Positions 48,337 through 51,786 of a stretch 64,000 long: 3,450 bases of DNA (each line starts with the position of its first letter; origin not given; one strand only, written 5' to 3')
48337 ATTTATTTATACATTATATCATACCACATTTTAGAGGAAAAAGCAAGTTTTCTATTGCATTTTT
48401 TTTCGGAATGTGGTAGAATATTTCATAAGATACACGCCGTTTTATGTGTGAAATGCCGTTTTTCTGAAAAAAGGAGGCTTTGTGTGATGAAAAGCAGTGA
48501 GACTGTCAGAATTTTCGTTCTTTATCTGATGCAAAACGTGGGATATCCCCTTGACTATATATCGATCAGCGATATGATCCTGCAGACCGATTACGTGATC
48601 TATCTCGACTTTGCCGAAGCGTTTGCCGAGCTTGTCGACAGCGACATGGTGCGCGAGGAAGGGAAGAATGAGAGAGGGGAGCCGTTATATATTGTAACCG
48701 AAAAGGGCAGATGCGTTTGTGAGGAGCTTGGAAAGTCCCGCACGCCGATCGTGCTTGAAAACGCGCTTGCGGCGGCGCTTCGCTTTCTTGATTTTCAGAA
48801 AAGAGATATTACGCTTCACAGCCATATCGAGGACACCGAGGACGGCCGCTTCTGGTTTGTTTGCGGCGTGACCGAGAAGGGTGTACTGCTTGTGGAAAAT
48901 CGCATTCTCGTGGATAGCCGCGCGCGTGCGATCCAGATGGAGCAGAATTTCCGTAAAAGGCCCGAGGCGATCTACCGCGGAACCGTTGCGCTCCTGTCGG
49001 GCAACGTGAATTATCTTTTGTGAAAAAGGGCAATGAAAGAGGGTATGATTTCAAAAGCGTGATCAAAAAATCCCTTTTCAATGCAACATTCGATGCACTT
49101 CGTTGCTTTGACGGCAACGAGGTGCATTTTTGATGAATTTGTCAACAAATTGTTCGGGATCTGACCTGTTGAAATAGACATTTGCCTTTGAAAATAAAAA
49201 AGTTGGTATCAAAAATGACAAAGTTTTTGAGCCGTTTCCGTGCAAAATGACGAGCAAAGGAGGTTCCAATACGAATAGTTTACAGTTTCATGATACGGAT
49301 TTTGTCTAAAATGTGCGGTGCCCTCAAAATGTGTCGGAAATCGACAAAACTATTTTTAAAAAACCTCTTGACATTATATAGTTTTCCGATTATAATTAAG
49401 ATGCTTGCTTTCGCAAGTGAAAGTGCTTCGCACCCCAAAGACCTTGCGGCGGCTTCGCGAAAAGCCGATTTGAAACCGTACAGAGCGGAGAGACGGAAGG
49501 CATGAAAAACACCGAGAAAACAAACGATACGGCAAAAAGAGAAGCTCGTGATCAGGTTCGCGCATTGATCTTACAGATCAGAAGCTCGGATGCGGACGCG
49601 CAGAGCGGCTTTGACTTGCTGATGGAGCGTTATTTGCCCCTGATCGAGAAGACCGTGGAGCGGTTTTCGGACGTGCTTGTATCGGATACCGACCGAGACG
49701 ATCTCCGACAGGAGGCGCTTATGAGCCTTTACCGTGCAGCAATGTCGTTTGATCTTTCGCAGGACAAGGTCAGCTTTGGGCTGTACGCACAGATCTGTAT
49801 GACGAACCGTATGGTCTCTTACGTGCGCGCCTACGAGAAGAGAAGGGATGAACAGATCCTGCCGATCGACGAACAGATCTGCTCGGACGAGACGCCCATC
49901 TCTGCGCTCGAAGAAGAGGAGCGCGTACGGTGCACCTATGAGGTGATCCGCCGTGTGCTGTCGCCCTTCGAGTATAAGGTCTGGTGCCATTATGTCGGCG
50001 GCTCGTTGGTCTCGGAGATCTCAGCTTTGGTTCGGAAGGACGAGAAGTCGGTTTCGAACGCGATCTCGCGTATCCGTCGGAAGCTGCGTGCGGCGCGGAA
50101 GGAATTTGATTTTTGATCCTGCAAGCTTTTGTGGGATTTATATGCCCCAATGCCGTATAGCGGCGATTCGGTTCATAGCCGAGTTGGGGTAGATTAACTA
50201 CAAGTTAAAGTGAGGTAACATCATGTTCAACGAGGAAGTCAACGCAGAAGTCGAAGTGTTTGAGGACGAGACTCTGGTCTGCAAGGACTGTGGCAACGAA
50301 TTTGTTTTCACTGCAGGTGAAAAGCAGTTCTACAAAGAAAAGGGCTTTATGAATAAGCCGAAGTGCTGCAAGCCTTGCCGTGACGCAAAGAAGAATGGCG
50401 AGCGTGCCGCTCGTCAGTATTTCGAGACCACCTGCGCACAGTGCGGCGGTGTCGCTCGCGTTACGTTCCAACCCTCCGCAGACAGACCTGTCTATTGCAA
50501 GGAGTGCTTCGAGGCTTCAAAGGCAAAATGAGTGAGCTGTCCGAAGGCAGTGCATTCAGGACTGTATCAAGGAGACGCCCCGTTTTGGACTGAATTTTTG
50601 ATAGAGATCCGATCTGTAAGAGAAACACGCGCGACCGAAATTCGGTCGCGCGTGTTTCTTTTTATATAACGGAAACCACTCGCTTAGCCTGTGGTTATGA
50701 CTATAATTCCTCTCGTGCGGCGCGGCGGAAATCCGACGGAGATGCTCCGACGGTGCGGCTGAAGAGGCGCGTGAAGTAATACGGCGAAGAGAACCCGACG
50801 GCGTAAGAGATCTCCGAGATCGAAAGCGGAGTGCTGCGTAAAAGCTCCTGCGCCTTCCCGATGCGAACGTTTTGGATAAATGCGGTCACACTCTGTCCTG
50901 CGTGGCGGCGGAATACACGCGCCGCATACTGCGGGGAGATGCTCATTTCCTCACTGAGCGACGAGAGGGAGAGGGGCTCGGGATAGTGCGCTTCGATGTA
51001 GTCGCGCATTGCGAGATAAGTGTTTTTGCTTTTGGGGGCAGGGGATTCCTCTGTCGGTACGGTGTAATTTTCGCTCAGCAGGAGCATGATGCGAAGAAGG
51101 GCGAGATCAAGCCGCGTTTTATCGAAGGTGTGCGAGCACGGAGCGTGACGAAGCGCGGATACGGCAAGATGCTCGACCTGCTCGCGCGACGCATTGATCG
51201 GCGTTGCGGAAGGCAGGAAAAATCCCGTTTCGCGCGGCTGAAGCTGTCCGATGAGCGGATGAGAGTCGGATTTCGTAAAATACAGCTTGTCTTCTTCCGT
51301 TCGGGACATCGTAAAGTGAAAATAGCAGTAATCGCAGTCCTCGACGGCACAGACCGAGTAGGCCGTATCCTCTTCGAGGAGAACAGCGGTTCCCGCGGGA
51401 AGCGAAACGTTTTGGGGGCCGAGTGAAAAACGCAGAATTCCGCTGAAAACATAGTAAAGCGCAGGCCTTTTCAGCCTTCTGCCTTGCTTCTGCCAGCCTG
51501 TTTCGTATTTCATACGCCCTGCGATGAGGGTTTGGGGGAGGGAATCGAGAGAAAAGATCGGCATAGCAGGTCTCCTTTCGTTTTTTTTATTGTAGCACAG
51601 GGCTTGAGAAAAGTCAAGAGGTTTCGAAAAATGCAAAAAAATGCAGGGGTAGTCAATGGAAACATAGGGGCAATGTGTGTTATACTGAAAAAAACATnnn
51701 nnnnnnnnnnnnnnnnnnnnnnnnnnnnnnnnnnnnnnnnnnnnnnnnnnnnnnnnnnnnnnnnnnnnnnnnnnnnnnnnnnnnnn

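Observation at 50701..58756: Mirror-image AraC-controlled locus: two GH-like unknowns facing a Gfo/Idh/MocA oxidoreductase plus TIM-barrel pair (possible oxidative glycoside-cleavage pathway)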

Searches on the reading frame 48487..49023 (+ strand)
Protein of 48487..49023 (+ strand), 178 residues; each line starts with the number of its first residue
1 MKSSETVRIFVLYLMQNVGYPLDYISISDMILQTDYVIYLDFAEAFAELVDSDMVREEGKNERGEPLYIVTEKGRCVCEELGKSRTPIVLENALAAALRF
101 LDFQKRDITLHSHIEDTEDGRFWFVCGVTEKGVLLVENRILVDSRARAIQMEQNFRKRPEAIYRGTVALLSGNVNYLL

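Call 76: search_protein_families(library=pfam, proteins=[window:48487-49023:+], max_evalue=0.001)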
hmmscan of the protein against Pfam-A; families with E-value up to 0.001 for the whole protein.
window:48487-49023:+ (178 aa): 1 family
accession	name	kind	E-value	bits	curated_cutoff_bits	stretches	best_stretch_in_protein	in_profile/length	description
PF14277.12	DUF4364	-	1e-29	103.8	26.9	1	8-170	2-162/162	Domain of unknown function (DUF4364)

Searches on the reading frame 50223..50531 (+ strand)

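Call 76: search_protein_families(library=pfam, proteins=[window:50223-50531:+], max_evalue=0.001)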
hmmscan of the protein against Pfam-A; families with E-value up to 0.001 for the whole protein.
window:50223-50531:+ (102 aa): 2 families
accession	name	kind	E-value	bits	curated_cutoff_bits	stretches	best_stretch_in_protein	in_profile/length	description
PF13451.12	zf_Tbcl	-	4.1e-21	75.1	24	1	14-58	1-45/48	Probable treble clef domain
PF23477.1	zf_Tbcl_2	-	6.3e-16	58.2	27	1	64-100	1-37/37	Probable treble clef zinc finger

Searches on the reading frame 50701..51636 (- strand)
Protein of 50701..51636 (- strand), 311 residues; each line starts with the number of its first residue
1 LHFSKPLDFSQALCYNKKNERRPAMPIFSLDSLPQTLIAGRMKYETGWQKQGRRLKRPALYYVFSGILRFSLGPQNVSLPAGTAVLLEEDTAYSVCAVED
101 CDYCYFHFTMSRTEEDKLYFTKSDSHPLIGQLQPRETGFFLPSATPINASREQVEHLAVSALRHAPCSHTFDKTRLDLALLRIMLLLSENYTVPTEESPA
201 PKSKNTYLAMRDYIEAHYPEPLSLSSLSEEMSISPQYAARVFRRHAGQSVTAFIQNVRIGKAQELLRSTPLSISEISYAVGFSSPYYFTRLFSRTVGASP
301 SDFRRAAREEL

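Call 3: search_protein_families(library=pfam, proteins=[window:50701-51636:-], max_evalue=0.01)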
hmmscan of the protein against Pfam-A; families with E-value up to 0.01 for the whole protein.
window:50701-51636:- (311 aa): 2 families
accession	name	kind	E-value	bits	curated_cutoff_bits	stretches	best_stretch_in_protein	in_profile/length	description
PF12833.13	HTH_18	-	4.4e-22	78.6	33.6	1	227-305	1-79/80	Helix-turn-helix domain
PF00165.29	HTH_AraC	-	1.1e-17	64.1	26.6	2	266-305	1-42/42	Bacterial regulatory helix-turn-helix proteins, AraC family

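Call 4: search_protein_families(library=ncbifam, proteins=[window:50701-51636:-], max_evalue=0.01)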
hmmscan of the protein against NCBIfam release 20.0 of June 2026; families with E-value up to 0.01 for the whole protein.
window:50701-51636:- (311 aa): 30 families (the best 25 are shown)
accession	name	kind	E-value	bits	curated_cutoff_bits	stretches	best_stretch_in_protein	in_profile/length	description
NF007860.0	PRK10572.1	equivalog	9.1e-22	77.2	208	1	152-309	134-287/292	arabinose operon transcriptional regulator AraC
NF047455.1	TF_Staph_AryK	equivalog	2.9e-21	75.4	850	1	59-308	24-260/759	transcriptional regulator AryK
NF047788.1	TransRegPocR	equivalog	3.1e-17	62.8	500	1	199-309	184-293/296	transcriptional regulator PocR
NF049932.1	TranspRegBtr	equivalog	3.3e-16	58.9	900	1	204-310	163-269/531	bacillibactin transport transcriptional regulator Btr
NF007693.0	PRK10371.1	equivalog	7.6e-16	58.2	253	1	192-309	184-302/309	transcriptional regulator MelR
NF010028.0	PRK13503.1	equivalog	1.4e-14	54.2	288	1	129-307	98-273/278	HTH-type transcriptional activator RhaS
TIGR02297.1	HpaA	equivalog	2.2e-14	53.4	274.65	1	168-305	147-286/287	4-hydroxyphenylacetate catabolism regulatory protein HpaA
NF010025.2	PRK13500.1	equivalog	2.8e-13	50.1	525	1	185-309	156-280/282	HTH-type transcriptional activator RhaR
NF006902.0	PRK09393.1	equivalog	6e-13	48.7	425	1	203-308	218-323/327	transcriptional regulator FtrA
NF010027.0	PRK13502.1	equivalog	1.6e-12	47.5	384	1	192-306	163-277/282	HTH-type transcriptional activator RhaR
NF007243.0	PRK09685.1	equivalog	3.6e-12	46.3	199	1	197-307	190-302/303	transcriptional regulator FeaR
NF052371.1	TransRegGbdRPseu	equivalog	7.7e-12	44.9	480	1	212-308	232-328/365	choline metabolism transcriptional regulator GbdR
NF012144.2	ramA_TF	equivalog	1.6e-11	44.6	180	1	210-306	10-106/108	RamA family antibiotic efflux transcriptional regulator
NF010026.0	PRK13501.1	equivalog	2.5e-11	43.3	363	1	201-305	173-276/290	HTH-type transcriptional activator RhaR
TIGR04094.1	adjacent_YSIRK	equivalog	7.4e-11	41.6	200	1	212-304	292-383/383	YSIRK-targeted surface antigen transcriptional regulator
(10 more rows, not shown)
